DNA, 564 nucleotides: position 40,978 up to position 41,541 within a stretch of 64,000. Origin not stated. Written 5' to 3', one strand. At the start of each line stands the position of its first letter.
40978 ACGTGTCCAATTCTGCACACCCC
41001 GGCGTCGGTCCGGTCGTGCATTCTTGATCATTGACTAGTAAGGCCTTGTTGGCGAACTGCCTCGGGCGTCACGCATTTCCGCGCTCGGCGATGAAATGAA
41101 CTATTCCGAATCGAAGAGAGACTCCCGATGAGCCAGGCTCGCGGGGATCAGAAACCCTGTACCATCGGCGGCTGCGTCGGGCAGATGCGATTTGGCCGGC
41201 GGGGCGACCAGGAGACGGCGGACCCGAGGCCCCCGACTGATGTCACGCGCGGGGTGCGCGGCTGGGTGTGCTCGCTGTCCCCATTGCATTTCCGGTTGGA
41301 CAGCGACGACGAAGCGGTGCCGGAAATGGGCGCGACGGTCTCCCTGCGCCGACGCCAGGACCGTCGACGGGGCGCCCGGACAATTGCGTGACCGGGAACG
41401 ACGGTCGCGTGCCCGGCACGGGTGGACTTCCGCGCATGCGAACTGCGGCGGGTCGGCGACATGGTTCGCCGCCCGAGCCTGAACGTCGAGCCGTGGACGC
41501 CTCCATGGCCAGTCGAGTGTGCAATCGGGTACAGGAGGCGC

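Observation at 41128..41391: Unknown small Cys/His-motif protein present as two diverged copies 8 kb apart on opposite strands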

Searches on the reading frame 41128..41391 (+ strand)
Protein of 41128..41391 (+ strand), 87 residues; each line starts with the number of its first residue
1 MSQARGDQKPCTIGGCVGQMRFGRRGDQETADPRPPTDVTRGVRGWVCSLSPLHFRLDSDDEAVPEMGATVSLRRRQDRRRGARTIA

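Call 5: search_protein_families(library=pfam, proteins=[window:41128-41388:+], max_evalue=1)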
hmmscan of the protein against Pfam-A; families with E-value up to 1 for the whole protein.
seq(87 aa): 1 family
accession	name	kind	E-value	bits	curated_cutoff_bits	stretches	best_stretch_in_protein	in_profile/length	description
PF02088.20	Ornatin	-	0.21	11.9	25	1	4-17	17-30/41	Ornatin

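Call 7: find_homologous_proteins(query=window:41128-41388:+, max_evalue=10)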
Query seq(87 aa) (87 aa): 2 proteins with E <= 10 among 7 candidates.
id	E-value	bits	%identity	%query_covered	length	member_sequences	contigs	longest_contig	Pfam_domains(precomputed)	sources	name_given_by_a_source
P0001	1.9e-45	170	91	100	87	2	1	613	-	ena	-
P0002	2.1e-45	170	91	100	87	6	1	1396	-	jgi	jgi:hypothetical protein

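Call 14: find_encoding_contigs(protein=P0002, flank=5000)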
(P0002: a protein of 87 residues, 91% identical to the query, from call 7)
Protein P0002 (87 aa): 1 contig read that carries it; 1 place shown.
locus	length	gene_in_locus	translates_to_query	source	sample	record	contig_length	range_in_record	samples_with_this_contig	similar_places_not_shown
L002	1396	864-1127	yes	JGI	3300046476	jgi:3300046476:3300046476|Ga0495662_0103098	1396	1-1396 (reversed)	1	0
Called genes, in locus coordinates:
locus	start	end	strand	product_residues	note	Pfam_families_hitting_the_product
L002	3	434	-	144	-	?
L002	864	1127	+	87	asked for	-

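Call 30: find_homologous_proteins(query=A2, max_evalue=0.001)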
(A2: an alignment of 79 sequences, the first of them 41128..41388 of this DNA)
Query A2 (79 sequences) (87 aa, profile of the alignment): 166 proteins with E <= 0.001 among 1620 candidates; the best 120 are listed.
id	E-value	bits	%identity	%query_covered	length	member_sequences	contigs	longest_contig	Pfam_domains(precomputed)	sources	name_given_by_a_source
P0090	3.4e-28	116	42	94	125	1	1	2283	-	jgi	jgi:hypothetical protein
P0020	6.9e-27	112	48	69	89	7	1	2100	-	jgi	jgi:hypothetical protein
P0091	1.2e-26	111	48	69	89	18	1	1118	-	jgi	jgi:hypothetical protein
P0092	1.8e-26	110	47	69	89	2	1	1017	-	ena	-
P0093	2.1e-26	110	51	69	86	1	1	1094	-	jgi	jgi:hypothetical protein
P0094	2.8e-26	110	48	69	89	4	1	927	-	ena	-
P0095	3.0e-26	110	50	69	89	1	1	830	-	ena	-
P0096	3.6e-26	109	48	69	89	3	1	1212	-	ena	-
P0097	3.8e-26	109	48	69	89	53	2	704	-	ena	-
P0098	5.3e-26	109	47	90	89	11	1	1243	-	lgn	-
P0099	5.5e-26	109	42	90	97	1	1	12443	-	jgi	jgi:hypothetical protein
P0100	5.5e-26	109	48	64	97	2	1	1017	-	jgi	jgi:hypothetical protein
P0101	5.6e-26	109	44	97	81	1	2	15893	-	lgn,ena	-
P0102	7.0e-26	108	47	69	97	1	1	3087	-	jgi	jgi:hypothetical protein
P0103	9.8e-26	108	42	90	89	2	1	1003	-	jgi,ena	jgi:hypothetical protein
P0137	2.8e-23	100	42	95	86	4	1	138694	-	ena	-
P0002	2.2e-19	87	91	100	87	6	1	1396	-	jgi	jgi:hypothetical protein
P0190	6.5e-18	83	44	64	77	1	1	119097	-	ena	-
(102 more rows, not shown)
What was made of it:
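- A word-index profile search found 166 clusters at 90% identity (call 30).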

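Call 33: find_related_loci(query=A3, collection=genome_contigs, flank=6000)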
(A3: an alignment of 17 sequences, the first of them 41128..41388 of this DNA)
Query A3 (87 aa) in genome_contigs; peptide patterns used: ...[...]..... (x = any residue, [..] = any of these).
31 stretches matched a pattern; 13 encode a relative of the query (tblastn E <= 1e-3); 13 distinct loci.
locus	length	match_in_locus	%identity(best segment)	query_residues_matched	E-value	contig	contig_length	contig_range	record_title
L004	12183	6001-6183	51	1-56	2e-15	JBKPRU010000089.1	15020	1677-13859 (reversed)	MAG: Acidobacteriota bacterium isolate GS_EKS_MAG_00040 GS_EKS_000001347875, whole genome shotgun sequence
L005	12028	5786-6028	44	1-86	5e-15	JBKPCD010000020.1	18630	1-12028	MAG: Acidobacteriota bacterium isolate GB_EKS_MAG_00061 GB_EKS_000001567267, whole genome shotgun sequence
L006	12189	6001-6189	46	1-67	1e-13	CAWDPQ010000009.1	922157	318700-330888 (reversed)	MAG: uncultured Acidobacteriota bacterium isolate MFD04850.bin.1.105 genome assembly, contig: contig_29712, whole genome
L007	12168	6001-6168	48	1-60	2e-13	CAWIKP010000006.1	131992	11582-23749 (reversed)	MAG: uncultured Acidobacteriota bacterium isolate MFD05176.bin.2.36 genome assembly, contig: contig_124173, whole genome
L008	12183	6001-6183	49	1-56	3e-13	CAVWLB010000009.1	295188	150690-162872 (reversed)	MAG: uncultured Acidobacteriota bacterium isolate MFD09018.bin.1.114 genome assembly, contig: contig_4771, whole genome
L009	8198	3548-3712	53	1-59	5e-13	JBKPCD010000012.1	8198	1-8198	MAG: Acidobacteriota bacterium isolate GB_EKS_MAG_00061 GB_EKS_000000264696, whole genome shotgun sequence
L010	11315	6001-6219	42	1-78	2e-12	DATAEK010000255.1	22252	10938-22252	MAG TPA_asm: Vicinamibacterales bacterium isolate SMAG_U6775 k141_5285226, whole genome shotgun sequence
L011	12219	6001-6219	44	1-76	5e-12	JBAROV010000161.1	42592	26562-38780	MAG: Vicinamibacterales bacterium isolate MFD13504_ilm_asm_bin1 k127_20579, whole genome shotgun sequence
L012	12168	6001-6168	44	1-60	1e-11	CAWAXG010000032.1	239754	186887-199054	MAG: uncultured Acidobacteriota bacterium isolate MFD05567.bin.1.264 genome assembly, contig: contig_29748, whole genome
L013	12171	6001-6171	41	1-55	1e-10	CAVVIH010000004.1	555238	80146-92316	MAG: uncultured Acidobacteriota bacterium isolate MFD02840.bin.2.178 genome assembly, contig: contig_28902, whole genome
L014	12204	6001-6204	38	4-81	6e-9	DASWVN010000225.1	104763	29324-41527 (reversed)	MAG TPA_asm: Vicinamibacterales bacterium isolate SMAG_U3631 k141_277580, whole genome shotgun sequence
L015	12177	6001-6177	43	1-56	3e-8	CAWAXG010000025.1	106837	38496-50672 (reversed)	MAG: uncultured Acidobacteriota bacterium isolate MFD05567.bin.1.264 genome assembly, contig: contig_17913, whole genome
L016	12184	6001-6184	56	1-56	7e-9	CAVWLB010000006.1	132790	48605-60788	MAG: uncultured Acidobacteriota bacterium isolate MFD09018.bin.1.114 genome assembly, contig: contig_40467, whole genome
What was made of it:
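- Taxonomy: all 13 genome loci are Acidobacteriota or Vicinamibacterales MAGs, and at least 3 MAGs have two loci (call 33).
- Tried and rejected: It worked with a 17-sequence alignment, but through one peptide pattern only (CxG[TEI]MQFGR), so the taxonomic range may be underestimated (call 33).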

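Call 37: search_protein_families(library=pfam, proteins=[L006:3247-3906:+, L006:6817-7566:-, L004:10446-10766:+, L006:1928-3190:-, L015:6332-6574:+, L014:3885-4115:-, L012:3258-3851:-, L012:3799-4119:-, L012:4323-5204:+, L009:491-844:+], max_evalue=0.01)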
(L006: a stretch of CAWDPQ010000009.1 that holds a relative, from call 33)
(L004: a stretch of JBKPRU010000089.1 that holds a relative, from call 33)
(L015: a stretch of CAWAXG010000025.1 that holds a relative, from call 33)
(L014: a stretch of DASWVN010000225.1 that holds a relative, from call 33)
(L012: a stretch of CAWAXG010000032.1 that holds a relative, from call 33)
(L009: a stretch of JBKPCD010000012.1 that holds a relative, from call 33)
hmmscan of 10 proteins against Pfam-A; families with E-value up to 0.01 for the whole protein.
L006:3247-3906:+ (219 aa): 3 families
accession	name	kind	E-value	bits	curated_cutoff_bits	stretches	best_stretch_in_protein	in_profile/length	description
PF00027.35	cNMP_binding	-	1.7e-18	66.8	27.5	1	29-108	4-83/89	Cyclic nucleotide-binding domain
PF13545.12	HTH_Crp_2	-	3.8e-11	43.2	27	1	146-208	1-61/70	Crp-like helix-turn-helix domain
PF13412.12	HTH_24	-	0.0019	18.1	21.9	1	169-201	16-48/48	Winged helix-turn-helix DNA-binding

L006:6817-7566:- (249 aa): 0 families

L004:10446-10766:+ (106 aa): 0 families

L006:1928-3190:- (420 aa): 2 families
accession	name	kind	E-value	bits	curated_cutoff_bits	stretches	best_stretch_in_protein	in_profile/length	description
PF02518.31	HATPase_c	-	2.5e-23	83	26.4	1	303-409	2-110/111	Histidine kinase-, DNA gyrase B-, and HSP90-like ATPase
PF14501.12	HATPase_c_5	-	0.0046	17.3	22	0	308-394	7-90/102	GHKL domain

L015:6332-6574:+ (80 aa): 0 families

L014:3885-4115:- (76 aa): 0 families

L012:3258-3851:- (197 aa): 2 families
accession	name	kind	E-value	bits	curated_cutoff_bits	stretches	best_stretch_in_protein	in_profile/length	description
PF00011.27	HSP20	-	2e-22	79.6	20.8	1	98-195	5-101/102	Hsp20/alpha crystallin family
PF17886.7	ArsA_HSP20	-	7.2e-08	32.3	22.5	1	101-179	3-62/63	HSP20-like domain found in ArsA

L012:3799-4119:- (106 aa): 1 family
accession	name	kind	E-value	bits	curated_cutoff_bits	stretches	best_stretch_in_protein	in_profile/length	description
PF03992.22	ABM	-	0.00018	22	23.1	1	1-69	1-70/78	Antibiotic biosynthesis monooxygenase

L012:4323-5204:+ (293 aa): 2 families
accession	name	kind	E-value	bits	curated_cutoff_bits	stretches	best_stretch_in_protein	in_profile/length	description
PF01381.28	HTH_3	-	1e-05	25.9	23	1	7-43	1-37/55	Helix-turn-helix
PF13560.12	HTH_31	-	0.001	19.7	27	1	12-47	11-43/64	Helix-turn-helix domain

L009:491-844:+ (117 aa): 0 families
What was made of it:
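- Neighbouring regulators carry cNMP_binding plus HTH_Crp_2 domains (call 37).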

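Call 42: search_protein_families(library=ncbifam, proteins=[window:41128-41388:+, L007:6001-6267:+, L008:6001-6192:+, L015:6332-6574:+, L006:6817-7566:-], max_evalue=1)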
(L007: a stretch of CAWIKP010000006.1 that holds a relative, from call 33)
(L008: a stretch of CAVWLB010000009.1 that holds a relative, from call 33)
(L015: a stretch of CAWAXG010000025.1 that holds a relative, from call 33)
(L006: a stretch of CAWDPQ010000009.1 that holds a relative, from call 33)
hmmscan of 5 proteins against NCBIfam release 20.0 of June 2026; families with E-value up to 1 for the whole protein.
window:41128-41388:+ (87 aa): 0 families

L007:6001-6267:+ (89 aa): 0 families

L008:6001-6192:+ (64 aa): 0 families

L015:6332-6574:+ (80 aa): 0 families

L006:6817-7566:- (249 aa): 2 families
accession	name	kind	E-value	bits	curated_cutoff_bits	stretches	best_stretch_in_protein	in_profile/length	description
NF002669.0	PRK02391.1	equivalog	0.02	14.1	341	1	12-91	175-253/298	zinc metalloprotease HtpX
NF003513.0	PRK05182.1-2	equivalog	0.16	10.9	302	1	98-166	173-240/338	DNA-directed RNA polymerase subunit alpha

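Call 43: find_encoding_contigs(protein=P0137, flank=5000, max_places=2)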
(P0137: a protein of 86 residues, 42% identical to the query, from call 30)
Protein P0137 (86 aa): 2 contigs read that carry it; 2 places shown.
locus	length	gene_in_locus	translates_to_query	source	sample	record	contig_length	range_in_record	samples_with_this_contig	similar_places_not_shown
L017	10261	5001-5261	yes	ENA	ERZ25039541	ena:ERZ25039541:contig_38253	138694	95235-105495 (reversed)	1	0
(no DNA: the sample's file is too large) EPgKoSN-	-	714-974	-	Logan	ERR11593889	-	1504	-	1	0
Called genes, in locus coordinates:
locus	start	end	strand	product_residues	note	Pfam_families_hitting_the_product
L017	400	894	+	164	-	PF21686:LigD_Prim-Pol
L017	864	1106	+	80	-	PF21686:LigD_Prim-Pol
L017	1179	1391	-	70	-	-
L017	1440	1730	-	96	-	-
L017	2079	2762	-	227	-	-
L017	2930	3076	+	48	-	-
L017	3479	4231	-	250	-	-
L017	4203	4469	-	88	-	-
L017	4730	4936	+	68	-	-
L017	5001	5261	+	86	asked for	-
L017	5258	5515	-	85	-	-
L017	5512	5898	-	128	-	-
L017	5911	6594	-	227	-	-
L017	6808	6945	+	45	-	-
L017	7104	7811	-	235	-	-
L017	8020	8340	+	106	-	-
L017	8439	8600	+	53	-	-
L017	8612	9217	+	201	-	-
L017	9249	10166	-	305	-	-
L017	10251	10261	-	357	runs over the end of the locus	PF00155:Aminotran_1_2, PF01041:DegT_DnrJ_EryC1, PF01053:Cys_Met_Meta_PP (weak), PF01212:Beta_elim_lyase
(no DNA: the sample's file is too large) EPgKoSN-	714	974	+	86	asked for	-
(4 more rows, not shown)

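Call 45: find_encoding_contigs(protein=P0190, flank=5000, max_places=2)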
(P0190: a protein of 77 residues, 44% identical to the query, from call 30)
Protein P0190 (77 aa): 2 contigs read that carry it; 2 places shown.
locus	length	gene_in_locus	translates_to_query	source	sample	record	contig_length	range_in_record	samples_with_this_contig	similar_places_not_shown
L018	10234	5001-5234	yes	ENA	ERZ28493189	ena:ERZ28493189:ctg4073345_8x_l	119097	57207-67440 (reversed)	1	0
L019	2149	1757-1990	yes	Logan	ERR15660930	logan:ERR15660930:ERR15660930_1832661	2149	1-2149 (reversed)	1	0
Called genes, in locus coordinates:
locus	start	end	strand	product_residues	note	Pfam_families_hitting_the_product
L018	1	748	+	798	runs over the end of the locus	PF12704:MacB_PCD, PF02687:FtsX, PF12704:MacB_PCD, PF02687:FtsX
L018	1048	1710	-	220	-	PF13679:Methyltransf_32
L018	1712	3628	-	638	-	-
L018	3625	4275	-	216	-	PF13628:DUF4142, PF03713:DUF305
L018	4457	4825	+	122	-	-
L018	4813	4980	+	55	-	-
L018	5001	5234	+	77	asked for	-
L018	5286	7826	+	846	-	PF02463:SMC_N (faint), PF13191:AAA_16 (faint), PF13555:AAA_29 (faint), PF20703:nSTAND1 (faint), PF00005:ABC_tran (faint), PF13304:AAA_21 (faint), PF13671:AAA_33 (faint), PF17755:UvrA_DNA-bind, +2 more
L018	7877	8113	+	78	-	PF01402:RHH_1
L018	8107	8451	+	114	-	PF02452:PemK_toxin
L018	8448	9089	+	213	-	PF06035:Peptidase_C93 (weak), PF24656:CEPT76_peptidase (weak)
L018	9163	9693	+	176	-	PF12464:Mac, PF00132:Hexapep, PF14602:Hexapep_2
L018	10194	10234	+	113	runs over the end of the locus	PF03551:PadR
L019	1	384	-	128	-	?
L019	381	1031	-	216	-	PF13628:DUF4142, PF03713:DUF305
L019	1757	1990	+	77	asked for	-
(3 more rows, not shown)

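Call 47: predict_structure(alignment_id=A4)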
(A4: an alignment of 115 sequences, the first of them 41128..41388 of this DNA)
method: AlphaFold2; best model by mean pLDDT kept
length: 87 residues; sequences in the alignment: 115
mean_pLDDT: 59.6   pTM: 0.40
mean pLDDT of the five models: 59.6, 59.4, 58.7, 58.3, 54.3
residues with pLDDT >= 90: 0; 70-90: 29; 50-70: 23; < 50: 35
segments of 3 or more residues with pLDDT < 50: 32-35, 37-40, 62-87
pLDDT, mean of each block of 10 residues (from residue 1): 67 80 61 48 72 73 43 43 45
secondary structure, 60 per line:
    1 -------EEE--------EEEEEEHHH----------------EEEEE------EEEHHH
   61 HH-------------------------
elements in order: E8-10 E19-24 E44-48 E55-57 H58-62
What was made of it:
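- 41128..41391 (+): Family copy 1 (87 aa), a small Cys3His zinc-ribbon-like protein. The core is residues 1-57 and the tail is predicted disordered. AF2 places strands at 8-10, 19-24, 44-48 and 55-57 (call 47).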

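Call 54: fold_search(model_id=the predicted structure, library=pdb)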
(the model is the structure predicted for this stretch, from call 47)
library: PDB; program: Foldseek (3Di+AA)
matches with E <= 10: 8; with E <= 0.001: 0
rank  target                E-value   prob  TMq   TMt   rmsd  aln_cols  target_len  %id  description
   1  4zn1_A                6.4e+00  0.07  0.28  0.19   6.3        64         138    8  Crystal Structure of MjSpt4:Spt5 complex conformation A (released 2016-03-16)
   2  5oik_I                6.8e+00  0.09  0.34  0.27   8.6        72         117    8  Structure of an RNA polymerase II-DSIF transcription elongation complex (released 2017-09-13)
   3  5fc9_A                6.8e+00  0.04  0.16  0.15   1.6        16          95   38  Novel Purple Cupredoxin from Nitrosopumilus maritimus (released 2016-05-11)
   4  8ze8_D                7.2e+00  0.05  0.23  0.30   8.0        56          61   14  Arf-GTPase activating protein Asap1 SH3 domain in complex with 440 Kd Ankyrin-B fragment (released 2025-03-12)
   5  9oh5_B                8.2e+00  0.03  0.24  0.18   5.5        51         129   12  Cryo-EM structure of the assembled MS2 CPM58 VLP (released 2025-11-05)
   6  6ywe_0                8.7e+00  0.04  0.24  0.38   6.0        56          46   16  The structure of the mitoribosome from Neurospora crassa in the P/E tRNA bound state (released 2020-11-11)
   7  8ze8_A                8.7e+00  0.04  0.23  0.30   8.0        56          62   14  Arf-GTPase activating protein Asap1 SH3 domain in complex with 440 Kd Ankyrin-B fragment (released 2025-03-12)
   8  5u7n_B                9.3e+00  0.04  0.17  0.13   1.4        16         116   25  CRYSTAL STRUCTURE OF A CHIMERIC CUA DOMAIN (SUBUNIT II) OF CYTOCHROME BA3 FROM THERMUS THERMOPHILUS WITH THE AMICYANIN (released 2017-11-22)
